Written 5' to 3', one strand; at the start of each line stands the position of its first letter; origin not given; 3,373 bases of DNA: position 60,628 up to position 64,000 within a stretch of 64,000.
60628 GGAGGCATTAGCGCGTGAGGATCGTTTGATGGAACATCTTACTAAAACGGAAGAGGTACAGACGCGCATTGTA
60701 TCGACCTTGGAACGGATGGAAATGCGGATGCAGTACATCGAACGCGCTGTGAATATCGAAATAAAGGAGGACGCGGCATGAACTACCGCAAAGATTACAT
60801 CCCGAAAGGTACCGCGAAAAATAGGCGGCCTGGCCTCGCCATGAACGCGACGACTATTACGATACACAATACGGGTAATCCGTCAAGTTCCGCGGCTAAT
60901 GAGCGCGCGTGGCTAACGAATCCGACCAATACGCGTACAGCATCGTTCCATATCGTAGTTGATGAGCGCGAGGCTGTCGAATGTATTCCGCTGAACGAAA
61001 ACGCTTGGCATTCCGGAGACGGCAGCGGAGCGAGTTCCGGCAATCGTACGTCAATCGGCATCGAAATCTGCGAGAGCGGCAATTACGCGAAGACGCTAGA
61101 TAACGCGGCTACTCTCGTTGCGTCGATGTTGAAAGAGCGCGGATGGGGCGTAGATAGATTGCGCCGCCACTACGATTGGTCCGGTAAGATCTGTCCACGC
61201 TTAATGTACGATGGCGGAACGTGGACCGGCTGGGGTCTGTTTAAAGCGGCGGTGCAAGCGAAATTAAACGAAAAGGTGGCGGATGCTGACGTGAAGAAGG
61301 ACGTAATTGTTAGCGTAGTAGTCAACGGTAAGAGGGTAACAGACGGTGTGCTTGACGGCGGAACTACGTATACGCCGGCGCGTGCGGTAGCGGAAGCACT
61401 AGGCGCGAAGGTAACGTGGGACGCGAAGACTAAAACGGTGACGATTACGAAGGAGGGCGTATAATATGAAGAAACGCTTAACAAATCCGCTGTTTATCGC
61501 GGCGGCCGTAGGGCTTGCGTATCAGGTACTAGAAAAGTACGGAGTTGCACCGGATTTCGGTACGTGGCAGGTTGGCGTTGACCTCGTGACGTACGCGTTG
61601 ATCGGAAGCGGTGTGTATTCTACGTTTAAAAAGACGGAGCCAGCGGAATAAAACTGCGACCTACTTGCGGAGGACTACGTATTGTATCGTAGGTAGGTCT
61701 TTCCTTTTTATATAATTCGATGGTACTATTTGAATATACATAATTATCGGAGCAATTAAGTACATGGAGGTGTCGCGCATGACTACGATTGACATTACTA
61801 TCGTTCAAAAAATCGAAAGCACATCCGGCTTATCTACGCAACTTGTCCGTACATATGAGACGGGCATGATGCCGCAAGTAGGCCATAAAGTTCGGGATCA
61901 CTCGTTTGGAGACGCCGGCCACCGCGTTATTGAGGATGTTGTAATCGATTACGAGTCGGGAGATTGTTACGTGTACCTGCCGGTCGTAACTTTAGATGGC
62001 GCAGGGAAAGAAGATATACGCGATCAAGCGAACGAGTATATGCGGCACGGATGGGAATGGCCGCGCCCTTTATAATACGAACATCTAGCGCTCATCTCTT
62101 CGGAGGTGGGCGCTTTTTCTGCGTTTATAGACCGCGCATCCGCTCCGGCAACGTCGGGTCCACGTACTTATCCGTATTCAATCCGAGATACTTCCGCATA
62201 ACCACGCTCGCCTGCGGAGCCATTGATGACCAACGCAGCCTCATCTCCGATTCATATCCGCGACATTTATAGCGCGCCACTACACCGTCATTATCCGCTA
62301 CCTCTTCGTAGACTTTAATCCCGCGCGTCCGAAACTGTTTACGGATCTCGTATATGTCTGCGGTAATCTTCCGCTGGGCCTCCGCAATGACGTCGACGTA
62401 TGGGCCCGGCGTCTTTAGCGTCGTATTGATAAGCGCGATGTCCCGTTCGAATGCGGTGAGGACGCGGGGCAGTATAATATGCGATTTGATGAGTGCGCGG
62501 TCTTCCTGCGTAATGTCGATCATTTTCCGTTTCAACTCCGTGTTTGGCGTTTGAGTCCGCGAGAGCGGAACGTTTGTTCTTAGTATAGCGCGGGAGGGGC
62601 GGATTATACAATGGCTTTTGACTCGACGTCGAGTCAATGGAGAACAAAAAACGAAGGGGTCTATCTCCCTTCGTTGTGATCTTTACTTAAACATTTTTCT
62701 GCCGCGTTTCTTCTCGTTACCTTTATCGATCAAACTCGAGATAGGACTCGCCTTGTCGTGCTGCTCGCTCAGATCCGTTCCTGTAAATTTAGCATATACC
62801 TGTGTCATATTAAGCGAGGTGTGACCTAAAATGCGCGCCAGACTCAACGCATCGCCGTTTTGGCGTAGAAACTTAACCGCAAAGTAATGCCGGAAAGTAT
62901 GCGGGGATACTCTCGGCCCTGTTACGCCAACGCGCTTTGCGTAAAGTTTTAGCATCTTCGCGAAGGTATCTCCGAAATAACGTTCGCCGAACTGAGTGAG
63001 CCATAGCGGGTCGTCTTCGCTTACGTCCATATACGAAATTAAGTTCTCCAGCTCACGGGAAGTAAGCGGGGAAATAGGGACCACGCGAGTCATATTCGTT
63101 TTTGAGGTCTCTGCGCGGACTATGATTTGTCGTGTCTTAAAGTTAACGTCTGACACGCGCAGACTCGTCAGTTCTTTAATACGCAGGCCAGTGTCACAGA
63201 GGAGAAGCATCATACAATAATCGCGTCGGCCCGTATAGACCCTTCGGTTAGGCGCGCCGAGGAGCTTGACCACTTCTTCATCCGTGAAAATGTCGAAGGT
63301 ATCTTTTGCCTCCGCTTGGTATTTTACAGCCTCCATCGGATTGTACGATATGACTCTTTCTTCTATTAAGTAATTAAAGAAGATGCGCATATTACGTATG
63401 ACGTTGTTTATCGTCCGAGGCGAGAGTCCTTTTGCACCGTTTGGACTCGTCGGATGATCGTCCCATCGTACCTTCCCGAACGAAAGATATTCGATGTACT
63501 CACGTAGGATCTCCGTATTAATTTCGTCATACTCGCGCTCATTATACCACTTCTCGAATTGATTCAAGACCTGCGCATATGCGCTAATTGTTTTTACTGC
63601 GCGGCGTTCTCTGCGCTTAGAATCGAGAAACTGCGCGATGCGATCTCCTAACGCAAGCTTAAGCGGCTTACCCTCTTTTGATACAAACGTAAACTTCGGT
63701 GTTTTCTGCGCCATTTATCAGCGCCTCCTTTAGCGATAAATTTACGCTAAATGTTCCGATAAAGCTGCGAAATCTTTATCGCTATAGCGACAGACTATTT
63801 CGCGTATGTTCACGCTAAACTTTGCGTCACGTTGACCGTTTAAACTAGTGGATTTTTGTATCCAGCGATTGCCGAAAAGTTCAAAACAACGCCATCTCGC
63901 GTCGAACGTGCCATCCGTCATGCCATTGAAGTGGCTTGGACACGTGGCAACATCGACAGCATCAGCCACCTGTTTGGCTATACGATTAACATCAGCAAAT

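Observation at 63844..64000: Integrase end of the phage abuts a 5'-truncated spo0A: master sporulation regulator as integration target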

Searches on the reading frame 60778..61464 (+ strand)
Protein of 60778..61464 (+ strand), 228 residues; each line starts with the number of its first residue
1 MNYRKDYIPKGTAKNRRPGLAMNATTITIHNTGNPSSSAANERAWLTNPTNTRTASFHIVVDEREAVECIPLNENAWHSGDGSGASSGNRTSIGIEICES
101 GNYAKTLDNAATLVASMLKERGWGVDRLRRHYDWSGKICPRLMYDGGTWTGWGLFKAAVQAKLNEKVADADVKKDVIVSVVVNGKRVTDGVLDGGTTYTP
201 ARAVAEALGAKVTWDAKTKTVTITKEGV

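Call 8: search_protein_families(library=pfam, proteins=[window:60778-61464:+], max_evalue=0.01)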
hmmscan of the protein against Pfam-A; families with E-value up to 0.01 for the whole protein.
window:60778-61464:+ (228 aa): 2 families
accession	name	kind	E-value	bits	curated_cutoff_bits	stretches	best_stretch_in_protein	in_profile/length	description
PF01510.30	Amidase_2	-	1.1e-19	71.5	26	1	23-141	4-130/131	N-acetylmuramoyl-L-alanine amidase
PF07833.16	Cu_amine_oxidN1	-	1.4e-11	44.7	24.2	1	182-227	2-50/108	Copper amine oxidase N-terminal domain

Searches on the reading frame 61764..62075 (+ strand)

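Call 8: search_protein_families(library=pfam, proteins=[window:61764-62075:+], max_evalue=0.01)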
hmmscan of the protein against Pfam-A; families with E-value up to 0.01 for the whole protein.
window:61764-62075:+ (103 aa): 0 families

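Call 64: search_protein_families(library=phrogs, proteins=[window:61764-62075:+], max_evalue=0.00001)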
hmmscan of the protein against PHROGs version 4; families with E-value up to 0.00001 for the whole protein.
window:61764-62075:+ (103 aa): 1 family
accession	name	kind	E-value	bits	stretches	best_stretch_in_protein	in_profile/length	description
phrog_17183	-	unknown function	1.4e-06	29.7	1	27-98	23-103/104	-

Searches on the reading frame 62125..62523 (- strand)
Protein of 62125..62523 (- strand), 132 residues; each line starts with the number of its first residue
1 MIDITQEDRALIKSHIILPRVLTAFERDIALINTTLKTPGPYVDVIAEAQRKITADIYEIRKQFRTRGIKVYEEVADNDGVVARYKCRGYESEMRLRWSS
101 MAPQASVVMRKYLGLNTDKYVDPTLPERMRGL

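Call 64: search_protein_families(library=phrogs, proteins=[window:62125-62523:-], max_evalue=0.00001)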
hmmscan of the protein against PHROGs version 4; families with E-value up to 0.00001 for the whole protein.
window:62125-62523:- (132 aa): 1 family
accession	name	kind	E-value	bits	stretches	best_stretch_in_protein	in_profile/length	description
phrog_34234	-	unknown function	4.1e-38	131.3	1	1-122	18-139/150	-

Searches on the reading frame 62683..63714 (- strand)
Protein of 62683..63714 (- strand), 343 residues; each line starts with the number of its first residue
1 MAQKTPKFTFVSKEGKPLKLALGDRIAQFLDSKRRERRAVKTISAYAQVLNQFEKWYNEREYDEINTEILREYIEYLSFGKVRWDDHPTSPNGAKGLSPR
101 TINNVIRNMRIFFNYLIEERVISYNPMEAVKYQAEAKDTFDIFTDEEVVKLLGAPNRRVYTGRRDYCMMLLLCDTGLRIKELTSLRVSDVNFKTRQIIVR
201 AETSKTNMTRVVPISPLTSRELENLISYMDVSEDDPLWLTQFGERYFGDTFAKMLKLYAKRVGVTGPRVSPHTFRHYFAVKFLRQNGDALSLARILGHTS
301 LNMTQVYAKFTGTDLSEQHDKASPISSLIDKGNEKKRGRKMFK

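Call 7: find_encoding_contigs(protein=window:62683-63714:-, flank=10000, max_places=10)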
Protein window:62683-63714:- (343 aa): 2 contigs read that carry it; 1 place shown.
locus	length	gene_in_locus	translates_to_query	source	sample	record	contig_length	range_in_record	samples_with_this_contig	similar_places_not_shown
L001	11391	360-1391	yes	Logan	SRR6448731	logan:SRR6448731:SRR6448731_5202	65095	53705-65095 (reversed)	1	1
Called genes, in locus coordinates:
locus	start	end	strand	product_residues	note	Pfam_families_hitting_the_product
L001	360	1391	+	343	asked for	PF13102:Phage_int_SAM_5, PF02899:Phage_int_SAM_1 (faint), PF13495:Phage_int_SAM_4 (weak), PF00589:Phage_integrase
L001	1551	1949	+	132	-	PF26325:YhjD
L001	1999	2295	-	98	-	-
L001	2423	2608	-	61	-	-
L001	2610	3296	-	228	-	PF01510:Amidase_2, PF07833:Cu_amine_oxidN1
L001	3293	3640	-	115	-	-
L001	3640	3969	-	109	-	PF14520:HHH_5 (faint), PF12836:HHH_3, PF00633:HHH (faint)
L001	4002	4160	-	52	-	-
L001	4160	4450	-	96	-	-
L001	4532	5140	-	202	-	-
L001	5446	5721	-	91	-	PF03406:Phage_fiber_2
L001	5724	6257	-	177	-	PF10076:Phage_Mu_Gp48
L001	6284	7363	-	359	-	PF04865:Baseplate_J, PF26078:Baseplate_J_M, PF26079:Baseplate_J_C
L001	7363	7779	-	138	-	PF10934:Sheath_initiator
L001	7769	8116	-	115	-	PF10844:DUF2577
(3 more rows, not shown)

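Call 8: search_protein_families(library=pfam, proteins=[window:62683-63714:-], max_evalue=0.01)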
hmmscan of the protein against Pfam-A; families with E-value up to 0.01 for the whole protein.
window:62683-63714:- (343 aa): 4 families
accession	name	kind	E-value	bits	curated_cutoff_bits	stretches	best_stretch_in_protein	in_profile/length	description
PF00589.27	Phage_integrase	-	2.6e-31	109.1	27.1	1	143-309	3-167/172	Phage integrase family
PF13102.12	Phage_int_SAM_5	-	3.6e-10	40.5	22.3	1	28-131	8-95/98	Phage integrase SAM-like domain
PF13495.12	Phage_int_SAM_4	-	1.9e-08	35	27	1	27-121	3-83/85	Phage integrase, N-terminal SAM-like domain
PF02899.23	Phage_int_SAM_1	-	4.1e-07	30.6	22.3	1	27-77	2-55/83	Phage integrase, N-terminal SAM-like domain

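Call 17: find_related_loci(query=window:62683-63714:-, collection=genome_contigs, flank=10000)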
Query window:62683-63714:- (343 aa) in genome_contigs; peptide patterns used: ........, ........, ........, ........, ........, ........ (x = any residue, [..] = any of these).
72 stretches matched a pattern; 8 encode a relative of the query (tblastn E <= 1e-3); 8 distinct loci.
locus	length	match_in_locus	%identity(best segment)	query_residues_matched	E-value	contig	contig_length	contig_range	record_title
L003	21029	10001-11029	87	1-343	0e+0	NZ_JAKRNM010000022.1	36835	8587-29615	Paenibacillus sp. ACRRY NODE_22_length_36835_cov_23.035382_pilon, whole genome shotgun sequence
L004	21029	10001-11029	69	1-343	1e-169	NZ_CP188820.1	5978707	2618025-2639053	Paenibacillus sp. FA6 chromosome, complete genome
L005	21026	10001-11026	69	1-342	6e-168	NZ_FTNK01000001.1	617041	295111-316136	Paenibacillus macquariensis strain ATCC 23464, whole genome shotgun sequence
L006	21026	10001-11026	66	1-342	5e-164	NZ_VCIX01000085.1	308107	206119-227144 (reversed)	Paenibacillus paridis strain py1325 scaffold7, whole genome shotgun sequence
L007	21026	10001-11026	65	1-342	1e-162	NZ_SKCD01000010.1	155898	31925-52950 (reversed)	Paenibacillus luteus strain R-3 NODE_19, whole genome shotgun sequence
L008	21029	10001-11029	67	1-343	1e-162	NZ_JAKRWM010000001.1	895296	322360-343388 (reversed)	Cohnella mopanensis strain YIM B01951 contig1, whole genome shotgun sequence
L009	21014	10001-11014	67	6-343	2e-158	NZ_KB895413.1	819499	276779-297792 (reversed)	Paenibacillus terrigena DSM 21567 C558DRAFT_scaffold00002.2, whole genome shotgun sequence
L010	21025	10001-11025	67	1-342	2e-148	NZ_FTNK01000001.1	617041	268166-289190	Paenibacillus macquariensis strain ATCC 23464, whole genome shotgun sequence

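Call 24: find_related_loci(query=window:62683-63714:-, collection=viral_contigs, flank=5000)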
Query window:62683-63714:- (343 aa) in viral_contigs; peptide patterns used: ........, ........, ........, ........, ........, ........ (x = any residue, [..] = any of these).
12 stretches matched a pattern; 4 encode a relative of the query (tblastn E <= 1e-3); 4 distinct loci.
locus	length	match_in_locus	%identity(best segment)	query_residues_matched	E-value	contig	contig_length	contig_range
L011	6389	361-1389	97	1-343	0e+0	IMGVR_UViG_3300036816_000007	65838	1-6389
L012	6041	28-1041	67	6-343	2e-159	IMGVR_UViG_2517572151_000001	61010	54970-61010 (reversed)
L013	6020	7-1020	64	7-342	1e-149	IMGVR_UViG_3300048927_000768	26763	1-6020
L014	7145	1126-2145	59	4-343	1e-127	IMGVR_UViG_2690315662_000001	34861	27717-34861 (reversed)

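Call 32: search_protein_families(library=pfam, proteins=[L006:15775-17112:-, L006:17227-18939:-, L006:8075-8617:-, L006:6043-7548:-], max_evalue=0.00001)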
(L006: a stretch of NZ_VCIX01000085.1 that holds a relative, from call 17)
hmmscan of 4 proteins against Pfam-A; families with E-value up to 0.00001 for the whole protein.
L006:15775-17112:- (445 aa): 3 families
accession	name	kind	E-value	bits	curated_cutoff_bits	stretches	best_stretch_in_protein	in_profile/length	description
PF05580.18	Peptidase_S55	-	3.2e-90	302.2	25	1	219-427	2-210/210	SpoIVB peptidase S55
PF17820.7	PDZ_6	-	3.9e-09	36.5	27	1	148-194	4-50/54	PDZ domain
PF13180.12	PDZ_2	-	1.8e-06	28.5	27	1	151-205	21-74/80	PDZ domain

L006:17227-18939:- (570 aa): 4 families
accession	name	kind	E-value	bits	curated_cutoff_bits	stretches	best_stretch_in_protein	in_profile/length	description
PF02463.25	SMC_N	-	1.3e-17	64.4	40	1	2-518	2-214/220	RecF/RecN/SMC N terminal domain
PF13476.12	AAA_23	-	3.9e-09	37.9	27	1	4-210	1-190/201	AAA domain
PF13304.12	AAA_21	-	2.9e-06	28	27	0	24-45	1-22/304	AAA domain, putative AbiEii toxin, Type IV TA system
PF13555.12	AAA_29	-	3.9e-06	27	27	1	3-48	2-48/61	P-loop containing region of AAA domain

L006:8075-8617:- (180 aa): 1 family
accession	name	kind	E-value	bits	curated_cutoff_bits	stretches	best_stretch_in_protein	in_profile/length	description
PF01467.32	CTP_transf_like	-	7.3e-20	72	21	1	26-153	1-132/133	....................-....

L006:6043-7548:- (501 aa): 9 families
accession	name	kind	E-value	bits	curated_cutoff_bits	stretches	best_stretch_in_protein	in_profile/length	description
PF07992.20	Pyr_redox_2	-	3.3e-66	224.1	26.1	1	32-362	2-291/291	Pyridine nucleotide-disulphide oxidoreductase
PF02852.28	Pyr_redox_dim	-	4.8e-36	123.8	25.3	1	382-490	1-109/110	Pyridine nucleotide-disulphide oxidoreductase, dimerisation domain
PF00070.33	Pyr_redox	-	1.2e-21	77.5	22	1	211-274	2-65/82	Pyridine nucleotide-disulphide oxidoreductase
PF01134.28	GIDA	-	2.3e-09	37.3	22.1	1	32-180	1-150/391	Glucose inhibited division protein A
PF12831.13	FAD_oxidored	-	5.9e-09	36.2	27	1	32-73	1-43/416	FAD dependent oxidoreductase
PF13738.12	Pyr_redox_3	-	1.5e-08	34.7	30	1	35-321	2-280/305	Pyridine nucleotide-disulphide oxidoreductase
PF13450.12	NAD_binding_8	-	1.6e-07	31.9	21.9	0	35-68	1-35/68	NAD(P)-binding Rossmann-like domain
PF01262.27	AlaDh_PNT_C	-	5.5e-06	26.4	23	0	207-290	27-90/214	Alanine dehydrogenase/PNT, C-terminal domain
PF03486.20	HI0933_like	-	9.6e-06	25.7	50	0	32-63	2-33/244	HI0933-like protein Rossmann domain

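Call 45: search_dna_similar(query=window:62683-63714:-, collection=phages, mode=protein, max_rows=25, max_evalue=1e-20)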
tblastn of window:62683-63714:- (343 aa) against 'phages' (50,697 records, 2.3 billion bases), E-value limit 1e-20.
Records with a match: 20; places in all: 20; records where one place covers at least 80% of the query: 15.
Best place of each record, by identity: <60% 20.
By first word of the organism name: Bacteriophage 7; Bacillus 6; Listeria 4; Acinetobacter 2; Moorella 1.
By host as written in the record: - 9; Listeria monocytogenes 4; Bacillus subtilis 2; Bacillus sp. MGK1 2; Bacillus australimaris strain KR4M-27 1; Moorella thermoacetica DSM 103132 1; Bacillus subtilis 18 1.
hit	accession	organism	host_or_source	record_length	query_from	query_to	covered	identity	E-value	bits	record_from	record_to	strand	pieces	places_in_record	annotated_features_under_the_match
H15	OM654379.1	Bacillus phage vB_BauS_KLEB27-1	Bacillus australimaris strain KR4M-27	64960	28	337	90%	35.0%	3e-47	176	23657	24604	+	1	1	integrase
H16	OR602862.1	Moorella phage MTATph1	Moorella thermoacetica DSM 103132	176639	26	331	89%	31.3%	8e-37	146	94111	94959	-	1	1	integrase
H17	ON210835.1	Bacillus phage 268TH002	Bacillus subtilis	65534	18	329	91%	29.7%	2e-32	133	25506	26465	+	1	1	32: tyrosine integrase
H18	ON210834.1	Bacillus phage 268TH007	Bacillus subtilis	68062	18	329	91%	29.7%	2e-32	133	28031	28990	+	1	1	36: tyrosine integrase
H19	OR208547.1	Bacillus phage phi18-2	Bacillus subtilis 18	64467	28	325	87%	29.9%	3e-39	153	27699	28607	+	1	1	tyrosine-type recombinase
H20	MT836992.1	Bacteriophage sp.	human fecal samples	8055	22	324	88%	28.5%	2e-27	119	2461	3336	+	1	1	record has no annotation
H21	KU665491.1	Bacillus phage Mgbh1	Bacillus sp. MGK1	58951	101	328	66%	37.1%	5e-33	135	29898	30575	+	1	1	tyrosine recombinase XerD-like protein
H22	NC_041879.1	Bacillus phage Mgbh1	Bacillus sp. MGK1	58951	101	328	66%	37.1%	5e-33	135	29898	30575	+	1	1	integrase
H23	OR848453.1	Listeria phage LM 4-14-1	Listeria monocytogenes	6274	22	324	88%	27.4%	5e-27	117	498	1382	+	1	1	record has no annotation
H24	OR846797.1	Listeria phage LM 4-11-1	Listeria monocytogenes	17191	22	324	88%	27.4%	5e-27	117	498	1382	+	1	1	record has no annotation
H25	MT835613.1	Bacteriophage sp.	human fecal samples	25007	22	324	88%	27.2%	6e-25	111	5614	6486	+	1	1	record has no annotation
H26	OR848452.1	Listeria phage LM 4-14-1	Listeria monocytogenes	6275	22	324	88%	26.8%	8e-25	110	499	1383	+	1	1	record has no annotation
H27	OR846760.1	Listeria phage LM 4-11-1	Listeria monocytogenes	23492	22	324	88%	26.8%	9e-25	110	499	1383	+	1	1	record has no annotation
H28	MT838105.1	Bacteriophage sp.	human fecal samples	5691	36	313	81%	28.8%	2e-27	118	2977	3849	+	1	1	record has no annotation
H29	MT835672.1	Bacteriophage sp.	human fecal samples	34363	41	337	87%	26.3%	1e-23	107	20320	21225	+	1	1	record has no annotation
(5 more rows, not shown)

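Call 52: find_encoding_contigs(protein=window:62683-63714:-, flank=270, max_places=10)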
Protein window:62683-63714:- (343 aa): 2 contigs read that carry it; 2 places shown.
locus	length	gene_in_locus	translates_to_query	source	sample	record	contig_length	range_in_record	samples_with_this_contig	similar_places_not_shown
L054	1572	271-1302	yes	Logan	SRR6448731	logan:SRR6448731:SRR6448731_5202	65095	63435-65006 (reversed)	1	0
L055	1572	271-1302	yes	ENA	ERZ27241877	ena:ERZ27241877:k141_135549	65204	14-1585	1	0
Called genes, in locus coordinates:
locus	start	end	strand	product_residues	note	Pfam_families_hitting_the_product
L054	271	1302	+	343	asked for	PF13102:Phage_int_SAM_5, PF02899:Phage_int_SAM_1 (faint), PF13495:Phage_int_SAM_4 (weak), PF00589:Phage_integrase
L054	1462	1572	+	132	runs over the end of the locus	PF26325:YhjD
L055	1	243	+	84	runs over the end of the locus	?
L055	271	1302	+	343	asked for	PF13102:Phage_int_SAM_5, PF02899:Phage_int_SAM_1 (faint), PF13495:Phage_int_SAM_4 (weak), PF00589:Phage_integrase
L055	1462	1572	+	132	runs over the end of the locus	PF26325:YhjD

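Call 63: search_solved_structures(query=window:62683-63714:-, max_evalue=0.00001, show_alignments=1)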
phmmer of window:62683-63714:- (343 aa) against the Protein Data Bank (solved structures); distinct sequences matched with E-value up to 0.00001: 12.
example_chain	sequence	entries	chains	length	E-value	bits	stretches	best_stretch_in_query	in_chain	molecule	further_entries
4a8e_A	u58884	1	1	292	3.6e-23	85.6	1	94-330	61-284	PROBABLE TYROSINE RECOMBINASE XERC-LIKE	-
5hxy_A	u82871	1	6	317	1.7e-19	73.5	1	161-321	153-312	Tyrosine recombinase XerA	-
1a0p_A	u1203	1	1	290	3.4e-19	72.5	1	25-315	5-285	SITE-SPECIFIC RECOMBINASE XERD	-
5dcf_A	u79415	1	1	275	2.5e-17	66.3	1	145-326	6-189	Tyrosine recombinase XerD,DNA translocase FtsK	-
9i5v_14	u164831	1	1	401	2.6e-14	56.5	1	26-319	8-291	Ribosome-associated translation inhibitor RaiA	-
6en0_A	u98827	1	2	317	1.7e-11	47.2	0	94-203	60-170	Int protein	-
5c6k_A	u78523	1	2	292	2.2e-11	46.9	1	94-314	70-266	Integrase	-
6emy_A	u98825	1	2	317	2.9e-11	46.5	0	94-203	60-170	Int protein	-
6emz_A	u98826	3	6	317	4.5e-11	45.8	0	94-203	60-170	Int protein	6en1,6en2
5dor_A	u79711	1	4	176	8.2e-08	35.1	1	174-314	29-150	Integrase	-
2a3v_A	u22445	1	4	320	9.4e-07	31.6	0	252-309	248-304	site-specific recombinase IntI4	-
1aih_A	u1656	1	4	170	4.7e-06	29.3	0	245-326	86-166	HP1 INTEGRASE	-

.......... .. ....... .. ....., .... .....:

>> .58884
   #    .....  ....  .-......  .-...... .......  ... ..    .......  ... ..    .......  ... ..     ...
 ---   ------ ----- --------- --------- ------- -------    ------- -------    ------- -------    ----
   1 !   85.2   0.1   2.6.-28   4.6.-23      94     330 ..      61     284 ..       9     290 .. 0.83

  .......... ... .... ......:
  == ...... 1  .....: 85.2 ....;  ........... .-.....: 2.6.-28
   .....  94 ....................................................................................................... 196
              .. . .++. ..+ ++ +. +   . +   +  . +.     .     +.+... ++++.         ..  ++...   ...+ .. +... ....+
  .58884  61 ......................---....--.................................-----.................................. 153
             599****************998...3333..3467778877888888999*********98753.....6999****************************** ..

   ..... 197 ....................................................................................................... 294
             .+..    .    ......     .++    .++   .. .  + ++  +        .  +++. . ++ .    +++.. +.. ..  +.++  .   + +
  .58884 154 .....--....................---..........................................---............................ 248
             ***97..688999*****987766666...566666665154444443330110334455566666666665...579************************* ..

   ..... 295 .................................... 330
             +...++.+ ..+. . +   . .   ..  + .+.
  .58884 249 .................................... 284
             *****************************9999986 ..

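Call 67: search_protein_families(library=pfam, proteins=[L006:13666-14358:-, L006:11569-12102:+], max_evalue=0.0001)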
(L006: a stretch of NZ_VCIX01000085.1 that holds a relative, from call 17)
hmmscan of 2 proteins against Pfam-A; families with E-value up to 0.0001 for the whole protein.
L006:13666-14358:- (230 aa): 0 families

L006:11569-12102:+ (177 aa): 0 families

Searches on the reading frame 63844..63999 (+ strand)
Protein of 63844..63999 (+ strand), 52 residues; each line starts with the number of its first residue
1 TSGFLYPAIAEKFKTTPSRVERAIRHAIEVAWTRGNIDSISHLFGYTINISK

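Call 8: search_protein_families(library=pfam, proteins=[window:63844-63999:+], max_evalue=0.01)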
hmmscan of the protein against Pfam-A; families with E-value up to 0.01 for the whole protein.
seq(52 aa): 1 family
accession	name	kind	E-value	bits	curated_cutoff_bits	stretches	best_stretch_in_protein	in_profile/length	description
PF08769.17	Spo0A_C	-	7.5e-19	68.1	25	1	5-50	41-86/104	Sporulation initiation factor Spo0A C terminal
